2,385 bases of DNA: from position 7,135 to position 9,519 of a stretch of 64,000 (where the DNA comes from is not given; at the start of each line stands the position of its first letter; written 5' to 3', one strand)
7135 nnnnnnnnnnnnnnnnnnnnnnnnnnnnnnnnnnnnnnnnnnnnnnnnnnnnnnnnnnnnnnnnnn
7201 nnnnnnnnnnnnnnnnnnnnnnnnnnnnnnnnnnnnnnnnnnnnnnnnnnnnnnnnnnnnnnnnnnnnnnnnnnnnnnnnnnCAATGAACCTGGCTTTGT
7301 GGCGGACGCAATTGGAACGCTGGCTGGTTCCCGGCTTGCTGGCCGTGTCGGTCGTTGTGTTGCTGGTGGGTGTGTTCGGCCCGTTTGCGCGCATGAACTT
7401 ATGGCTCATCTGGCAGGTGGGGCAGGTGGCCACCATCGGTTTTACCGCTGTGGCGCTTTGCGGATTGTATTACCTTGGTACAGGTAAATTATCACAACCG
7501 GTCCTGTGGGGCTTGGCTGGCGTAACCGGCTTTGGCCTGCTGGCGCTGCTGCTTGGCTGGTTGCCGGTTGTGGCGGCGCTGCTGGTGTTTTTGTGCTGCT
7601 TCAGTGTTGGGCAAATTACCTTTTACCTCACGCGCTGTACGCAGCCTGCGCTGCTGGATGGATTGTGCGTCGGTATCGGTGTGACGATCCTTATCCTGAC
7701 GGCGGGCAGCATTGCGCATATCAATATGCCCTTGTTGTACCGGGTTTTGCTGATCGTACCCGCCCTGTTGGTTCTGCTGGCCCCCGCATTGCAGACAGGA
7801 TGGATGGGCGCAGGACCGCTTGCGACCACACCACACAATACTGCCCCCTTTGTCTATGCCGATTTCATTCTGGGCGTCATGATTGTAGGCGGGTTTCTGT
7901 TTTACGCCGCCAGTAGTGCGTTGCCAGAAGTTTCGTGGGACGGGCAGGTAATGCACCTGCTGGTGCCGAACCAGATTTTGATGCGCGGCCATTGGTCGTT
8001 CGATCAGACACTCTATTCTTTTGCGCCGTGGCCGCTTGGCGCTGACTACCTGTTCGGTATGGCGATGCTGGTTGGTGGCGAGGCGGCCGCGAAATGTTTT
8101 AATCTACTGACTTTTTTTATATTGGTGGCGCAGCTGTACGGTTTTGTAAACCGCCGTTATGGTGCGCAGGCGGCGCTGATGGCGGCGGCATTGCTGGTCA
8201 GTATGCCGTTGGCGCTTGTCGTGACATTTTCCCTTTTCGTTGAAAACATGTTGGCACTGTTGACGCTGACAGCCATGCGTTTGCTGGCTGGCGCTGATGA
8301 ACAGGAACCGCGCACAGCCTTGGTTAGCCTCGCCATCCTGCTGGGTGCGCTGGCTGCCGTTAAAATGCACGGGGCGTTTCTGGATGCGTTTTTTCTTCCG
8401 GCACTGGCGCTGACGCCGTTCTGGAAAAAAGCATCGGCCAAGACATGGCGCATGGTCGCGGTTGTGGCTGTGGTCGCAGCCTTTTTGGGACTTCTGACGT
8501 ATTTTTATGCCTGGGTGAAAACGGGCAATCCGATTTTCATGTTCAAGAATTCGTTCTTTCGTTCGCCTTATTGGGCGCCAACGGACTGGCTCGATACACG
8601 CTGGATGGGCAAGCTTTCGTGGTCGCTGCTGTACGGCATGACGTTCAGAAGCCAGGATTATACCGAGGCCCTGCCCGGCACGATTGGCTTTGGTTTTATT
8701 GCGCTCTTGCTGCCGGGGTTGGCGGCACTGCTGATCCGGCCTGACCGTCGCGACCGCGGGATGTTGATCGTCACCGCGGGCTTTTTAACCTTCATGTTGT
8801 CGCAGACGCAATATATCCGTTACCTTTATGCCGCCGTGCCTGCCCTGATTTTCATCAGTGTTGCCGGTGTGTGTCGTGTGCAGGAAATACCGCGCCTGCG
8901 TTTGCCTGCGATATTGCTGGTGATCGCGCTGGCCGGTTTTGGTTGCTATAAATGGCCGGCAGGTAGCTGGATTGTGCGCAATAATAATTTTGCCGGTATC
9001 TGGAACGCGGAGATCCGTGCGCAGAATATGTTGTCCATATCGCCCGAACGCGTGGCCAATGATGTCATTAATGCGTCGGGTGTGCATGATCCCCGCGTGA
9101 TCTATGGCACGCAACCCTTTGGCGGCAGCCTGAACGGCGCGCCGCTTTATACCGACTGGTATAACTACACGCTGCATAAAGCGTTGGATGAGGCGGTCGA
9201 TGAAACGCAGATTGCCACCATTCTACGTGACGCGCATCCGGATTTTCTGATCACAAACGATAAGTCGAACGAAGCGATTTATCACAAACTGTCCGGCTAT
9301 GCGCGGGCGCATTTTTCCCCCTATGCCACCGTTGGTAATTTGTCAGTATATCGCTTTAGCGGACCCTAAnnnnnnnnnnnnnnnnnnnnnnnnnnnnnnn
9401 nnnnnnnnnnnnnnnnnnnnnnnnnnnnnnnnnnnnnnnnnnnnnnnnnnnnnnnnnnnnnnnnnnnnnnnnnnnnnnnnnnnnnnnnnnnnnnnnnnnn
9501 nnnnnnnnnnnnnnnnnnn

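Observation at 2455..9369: Polyprenyl-phosphate-sugar type periplasmic glycosylation module with accessory oxygenase and SDR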

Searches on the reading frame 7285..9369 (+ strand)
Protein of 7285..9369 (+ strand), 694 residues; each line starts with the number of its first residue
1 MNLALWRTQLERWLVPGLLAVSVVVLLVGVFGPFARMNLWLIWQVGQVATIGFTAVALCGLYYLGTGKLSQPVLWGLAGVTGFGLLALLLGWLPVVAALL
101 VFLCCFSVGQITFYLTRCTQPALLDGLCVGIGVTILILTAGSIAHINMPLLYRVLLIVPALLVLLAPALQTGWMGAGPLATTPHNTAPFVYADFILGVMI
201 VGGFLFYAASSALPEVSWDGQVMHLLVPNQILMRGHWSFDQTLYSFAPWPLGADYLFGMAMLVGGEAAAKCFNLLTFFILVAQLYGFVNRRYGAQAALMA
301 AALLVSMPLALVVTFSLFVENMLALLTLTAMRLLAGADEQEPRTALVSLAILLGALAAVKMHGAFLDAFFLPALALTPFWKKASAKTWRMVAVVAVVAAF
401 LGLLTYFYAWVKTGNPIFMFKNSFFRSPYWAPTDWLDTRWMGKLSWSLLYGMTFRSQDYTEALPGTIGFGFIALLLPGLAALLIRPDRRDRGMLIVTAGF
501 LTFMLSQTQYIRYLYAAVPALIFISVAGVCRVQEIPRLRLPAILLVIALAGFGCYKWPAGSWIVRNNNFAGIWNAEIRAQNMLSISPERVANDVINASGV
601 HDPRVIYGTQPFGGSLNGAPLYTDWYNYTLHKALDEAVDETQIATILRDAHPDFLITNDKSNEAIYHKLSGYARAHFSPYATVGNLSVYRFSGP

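Call 3: search_protein_families(library=pfam, proteins=[window:7285-9369:+], max_evalue=0.01)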
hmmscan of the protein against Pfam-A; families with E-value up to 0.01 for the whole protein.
window:7285-9369:+ (694 aa): 1 family
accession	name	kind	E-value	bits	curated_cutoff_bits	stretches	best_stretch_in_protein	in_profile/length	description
PF13231.12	PMT_2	-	0.00018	22.2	26.1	1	258-401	11-155/160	Dolichyl-phosphate-mannose-protein mannosyltransferase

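Call 4: search_protein_families(library=ncbifam, proteins=[window:7285-9369:+], max_evalue=0.01)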
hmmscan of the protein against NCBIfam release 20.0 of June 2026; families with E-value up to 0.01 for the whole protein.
window:7285-9369:+ (694 aa): 0 families

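Call 8: find_homologous_proteins(query=window:7285-9366:+, max_evalue=0.001)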
Query window:7285-9366:+ (694 aa): 19 proteins with E <= 0.001 among 8000 candidates.
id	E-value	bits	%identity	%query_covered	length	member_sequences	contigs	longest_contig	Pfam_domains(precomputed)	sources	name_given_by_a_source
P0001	0.0e+0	1400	100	91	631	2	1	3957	-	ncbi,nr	ncbi:MAG: hypothetical protein JO253_04200, partial [Alphaproteobacteria bacterium]|nr:hypothetical 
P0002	6.7e-236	803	55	99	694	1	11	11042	-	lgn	-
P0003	1.4e-94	336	39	68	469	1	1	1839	-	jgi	jgi:hypothetical protein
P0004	1.9e-66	243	32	73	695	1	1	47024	-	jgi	jgi:hypothetical protein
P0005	2.1e-49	187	29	81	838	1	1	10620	PF13231.13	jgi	jgi:hypothetical protein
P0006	4.1e-41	159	32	69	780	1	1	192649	PF13231.13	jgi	jgi:hypothetical protein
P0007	1.6e-37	147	31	65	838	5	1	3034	PF13231.13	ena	-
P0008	2.3e-36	144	32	51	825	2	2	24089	PF13231.13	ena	-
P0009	2.4e-35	140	34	60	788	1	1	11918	-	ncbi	ncbi:MAG: hypothetical protein ABI811_06360 [Acidobacteriota bacterium]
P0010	3.9e-35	140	33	54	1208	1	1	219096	PF04138.21,PF00535.33,PF13231.13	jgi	jgi:glycosyltransferase involved in cell wall biosynthesis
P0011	2.1e-34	137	30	53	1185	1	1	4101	PF04138.21,PF00535.33,PF13231.13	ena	-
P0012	2.9e-34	137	30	54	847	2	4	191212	PF13231.13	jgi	jgi:hypothetical protein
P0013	3.2e-33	133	33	69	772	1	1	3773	-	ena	-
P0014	3.1e-31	127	36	37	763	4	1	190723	-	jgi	jgi:hypothetical protein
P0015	1.3e-27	115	29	64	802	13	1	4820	-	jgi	jgi:hypothetical protein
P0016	4.9e-26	110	31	60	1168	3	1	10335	PF04138.21,PF00535.33,PF13231.13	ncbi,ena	-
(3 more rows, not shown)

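Call 9: find_encoding_contigs(protein=P0002, flank=10000, max_places=4)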
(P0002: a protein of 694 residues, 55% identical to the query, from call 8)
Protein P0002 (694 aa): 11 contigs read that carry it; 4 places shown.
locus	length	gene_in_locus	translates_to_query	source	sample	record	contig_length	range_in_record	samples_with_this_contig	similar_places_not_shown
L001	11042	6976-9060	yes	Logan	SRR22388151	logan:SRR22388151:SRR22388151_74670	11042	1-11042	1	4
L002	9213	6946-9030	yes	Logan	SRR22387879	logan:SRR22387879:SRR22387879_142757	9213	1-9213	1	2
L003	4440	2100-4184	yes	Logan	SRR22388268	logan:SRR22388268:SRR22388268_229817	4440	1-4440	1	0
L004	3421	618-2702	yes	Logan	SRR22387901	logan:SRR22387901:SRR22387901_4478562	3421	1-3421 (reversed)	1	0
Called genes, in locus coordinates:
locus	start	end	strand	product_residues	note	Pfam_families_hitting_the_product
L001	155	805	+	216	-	PF05711:TylF (weak), PF13578:Methyltransf_24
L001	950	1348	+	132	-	-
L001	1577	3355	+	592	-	PF00664:ABC_membrane, PF00005:ABC_tran, PF02463:SMC_N (faint)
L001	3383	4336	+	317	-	PF03706:LPG_synthase_TM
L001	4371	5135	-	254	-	PF00535:Glycos_transf_2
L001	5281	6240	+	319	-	PF05721:PhyH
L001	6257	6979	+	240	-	PF00106:adh_short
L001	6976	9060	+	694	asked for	-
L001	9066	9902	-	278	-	PF00800:PDT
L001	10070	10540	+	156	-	PF13560:HTH_31 (weak), PF01381:HTH_3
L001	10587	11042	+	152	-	?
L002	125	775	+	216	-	PF05711:TylF (weak), PF13578:Methyltransf_24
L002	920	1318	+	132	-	-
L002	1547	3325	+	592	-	PF00664:ABC_membrane, PF00005:ABC_tran, PF02463:SMC_N (faint)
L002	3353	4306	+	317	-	PF03706:LPG_synthase_TM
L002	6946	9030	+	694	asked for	-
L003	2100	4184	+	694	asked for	-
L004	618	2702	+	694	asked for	-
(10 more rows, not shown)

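Call 10: find_encoding_contigs(protein=P0004, flank=10000, max_places=3)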
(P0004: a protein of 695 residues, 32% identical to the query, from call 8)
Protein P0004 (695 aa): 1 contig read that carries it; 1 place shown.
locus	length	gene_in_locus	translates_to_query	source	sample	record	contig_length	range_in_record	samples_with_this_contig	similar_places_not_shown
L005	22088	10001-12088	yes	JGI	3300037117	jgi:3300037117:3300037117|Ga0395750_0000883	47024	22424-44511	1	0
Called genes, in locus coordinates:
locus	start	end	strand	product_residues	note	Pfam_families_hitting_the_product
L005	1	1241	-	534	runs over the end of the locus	PF00890:FAD_binding_2 (faint)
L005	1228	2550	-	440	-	PF01370:Epimerase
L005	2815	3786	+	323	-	PF00535:Glycos_transf_2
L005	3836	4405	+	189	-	PF14602:Hexapep_2 (faint), PF00132:Hexapep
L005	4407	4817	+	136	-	PF04138:GtrA_DPMS_TM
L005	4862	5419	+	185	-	PF13193:AMP-binding_C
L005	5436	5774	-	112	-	-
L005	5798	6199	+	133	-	-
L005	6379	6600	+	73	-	-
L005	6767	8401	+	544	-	PF00535:Glycos_transf_2, PF13578:Methyltransf_24 (weak)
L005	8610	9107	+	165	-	-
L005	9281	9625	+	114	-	-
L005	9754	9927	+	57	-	-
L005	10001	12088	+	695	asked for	-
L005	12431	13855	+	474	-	PF03062:MBOAT, PF13813:MBOAT_2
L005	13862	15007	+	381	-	PF16822:ALGX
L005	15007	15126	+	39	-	-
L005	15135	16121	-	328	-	PF00535:Glycos_transf_2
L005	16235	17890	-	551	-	-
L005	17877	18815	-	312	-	PF01073:3Beta_HSD, PF01370:Epimerase, PF02719:Polysacc_synt_2, PF04321:RmlD_sub_bind, PF05368:NmrA, PF07993:NAD_binding_4 (faint), PF13460:NAD_binding_10, PF16363:GDP_Man_Dehyd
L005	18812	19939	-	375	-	PF01073:3Beta_HSD, PF01370:Epimerase, PF02719:Polysacc_synt_2, PF04321:RmlD_sub_bind (weak), PF07993:NAD_binding_4 (faint), PF16363:GDP_Man_Dehyd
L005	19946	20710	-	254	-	PF00483:NTP_transferase, PF12804:NTP_transf_3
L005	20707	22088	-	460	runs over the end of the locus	PF01041:DegT_DnrJ_EryC1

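Call 12: find_encoding_contigs(protein=P0005, flank=8000, max_places=2)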
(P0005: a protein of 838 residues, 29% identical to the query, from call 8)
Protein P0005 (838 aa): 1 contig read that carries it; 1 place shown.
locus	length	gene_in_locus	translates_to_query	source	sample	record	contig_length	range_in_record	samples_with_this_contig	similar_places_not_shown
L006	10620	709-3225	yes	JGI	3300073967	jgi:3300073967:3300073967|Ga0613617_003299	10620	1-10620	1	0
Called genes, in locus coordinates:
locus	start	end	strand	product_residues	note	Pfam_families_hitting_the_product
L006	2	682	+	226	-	?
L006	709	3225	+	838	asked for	PF13231:PMT_2 (weak)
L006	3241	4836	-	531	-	PF00890:FAD_binding_2 (weak), PF01266:DAO (weak), PF07992:Pyr_redox_2 (weak), PF05199:GMC_oxred_C (weak)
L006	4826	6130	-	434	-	PF01370:Epimerase (faint)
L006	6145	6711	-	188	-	PF04138:GtrA_DPMS_TM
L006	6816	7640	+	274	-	PF13649:Methyltransf_25 (faint), PF08241:Methyltransf_11 (weak)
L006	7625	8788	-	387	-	PF13579:Glyco_trans_4_4 (weak), PF02350:Epimerase_2, PF13439:Glyco_transf_4 (faint)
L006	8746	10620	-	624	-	?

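Call 13: find_encoding_contigs(protein=P0006, flank=8000, max_places=2)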
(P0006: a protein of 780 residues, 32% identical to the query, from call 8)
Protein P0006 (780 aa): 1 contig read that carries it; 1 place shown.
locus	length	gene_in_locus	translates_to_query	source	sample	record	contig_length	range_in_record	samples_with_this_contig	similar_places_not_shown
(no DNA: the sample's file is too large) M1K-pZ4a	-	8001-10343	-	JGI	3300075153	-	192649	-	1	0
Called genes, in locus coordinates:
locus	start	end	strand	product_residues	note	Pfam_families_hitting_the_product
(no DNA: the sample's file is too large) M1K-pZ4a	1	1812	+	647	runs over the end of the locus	PF25917:BSH_RND, PF25973:BSH_CzcB (weak), PF25954:Beta-barrel_RND_2, PF25990:Beta-barrel_YknX (weak)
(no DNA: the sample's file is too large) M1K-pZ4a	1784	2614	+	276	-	PF02463:SMC_N (faint), PF00005:ABC_tran, PF13304:AAA_21 (faint)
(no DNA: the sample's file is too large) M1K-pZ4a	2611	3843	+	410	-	PF12704:MacB_PCD, PF02687:FtsX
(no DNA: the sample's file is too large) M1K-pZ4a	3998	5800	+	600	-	PF02321:OEP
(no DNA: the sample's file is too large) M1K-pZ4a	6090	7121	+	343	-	PF00092:VWA, PF13519:VWA_2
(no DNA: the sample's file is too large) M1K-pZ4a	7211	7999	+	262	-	PF11236:DUF3037 (faint), PF00717:Peptidase_S24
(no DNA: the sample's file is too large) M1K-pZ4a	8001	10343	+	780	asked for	PF13231:PMT_2 (weak)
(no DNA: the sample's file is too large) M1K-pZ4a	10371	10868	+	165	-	-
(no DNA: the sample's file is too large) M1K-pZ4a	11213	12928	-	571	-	PF00920:ILVD_EDD_N, PF24877:ILV_EDD_C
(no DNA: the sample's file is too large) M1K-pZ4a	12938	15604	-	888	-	PF10101:DUF2339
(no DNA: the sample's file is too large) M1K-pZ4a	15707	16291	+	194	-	PF00440:TetR_N, PF13305:TetR_C_33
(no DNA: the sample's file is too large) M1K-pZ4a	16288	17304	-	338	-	PF00753:Lactamase_B, PF23023:Anti-Pycsar_Apyc1 (weak), PF12706:Lactamase_B_2 (weak)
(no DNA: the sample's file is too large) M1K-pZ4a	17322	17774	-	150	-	PF11578:DUF3237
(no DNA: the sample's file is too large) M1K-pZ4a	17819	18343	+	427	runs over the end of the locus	PF07690:MFS_1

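Call 26: predict_structure(alignment_id=A1)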
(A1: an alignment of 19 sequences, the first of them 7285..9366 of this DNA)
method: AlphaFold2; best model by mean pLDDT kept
length: 694 residues; sequences in the alignment: 19
mean_pLDDT: 87.6   pTM: 0.92
mean pLDDT of the five models: 87.6, 86.7, 84.9, 84.6, 84.3
residues with pLDDT >= 90: 406; 70-90: 230; 50-70: 44; < 50: 14
segments of 3 or more residues with pLDDT < 50: 174-186
pLDDT, mean of each block of 10 residues (from residue 1): 66 93 93 79 89 95 81 85 95 96 95 92 92 96 91 95 82 49 55 94 96 90 90 84 82 93 95 97 95 95 96 90 94 86 93 93 69 77 92 93 88 70 70 61 77 82 85 95 88 87 80 90 96 95 97 91 84 92 90 94 91 86 87 92 95 93 91 95 94 66
secondary structure, 60 per line:
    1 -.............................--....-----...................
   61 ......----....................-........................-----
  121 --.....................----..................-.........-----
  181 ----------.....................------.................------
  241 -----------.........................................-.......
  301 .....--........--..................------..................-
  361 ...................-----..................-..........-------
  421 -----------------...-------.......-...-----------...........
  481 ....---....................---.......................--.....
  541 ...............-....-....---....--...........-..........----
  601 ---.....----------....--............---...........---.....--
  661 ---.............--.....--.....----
elements in order (helices of 4 or more, strands of 3 or more residues): H2-30 H33-36 H42-66 H71-90 H92-115 H123-143 H148-165 H167-175 H191-211 H218-234 H252-292 H294-305 H308-315 H318-335 H342-359 H361-379 H385-402 H404-413 H448-454 H470-484 H488-507 H511-533 H536-555 H557-560 H562-565 H569-572 H575-585 H587-596 E604-608 E619-622 H625-636 H640-650 E654-658 H664-676 E679-683 E686-690
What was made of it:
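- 7285..9369 (+): GT-C fold glycosyltransferase (ArnT/PMT_2-like core at about 190-596). It has about 175 extra N-terminal residues forming six or seven predicted helices, and a small alpha/beta C-terminal domain (about 597-694). AF2 pLDDT 87.6, pTM 0.92 (call 26).
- On GT-C fold glycosyltransferases (ArnT / PMT_2-like, GT-C_A): The model has helices through residue 596 and then an alpha/beta domain at 597-694 (call 26).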
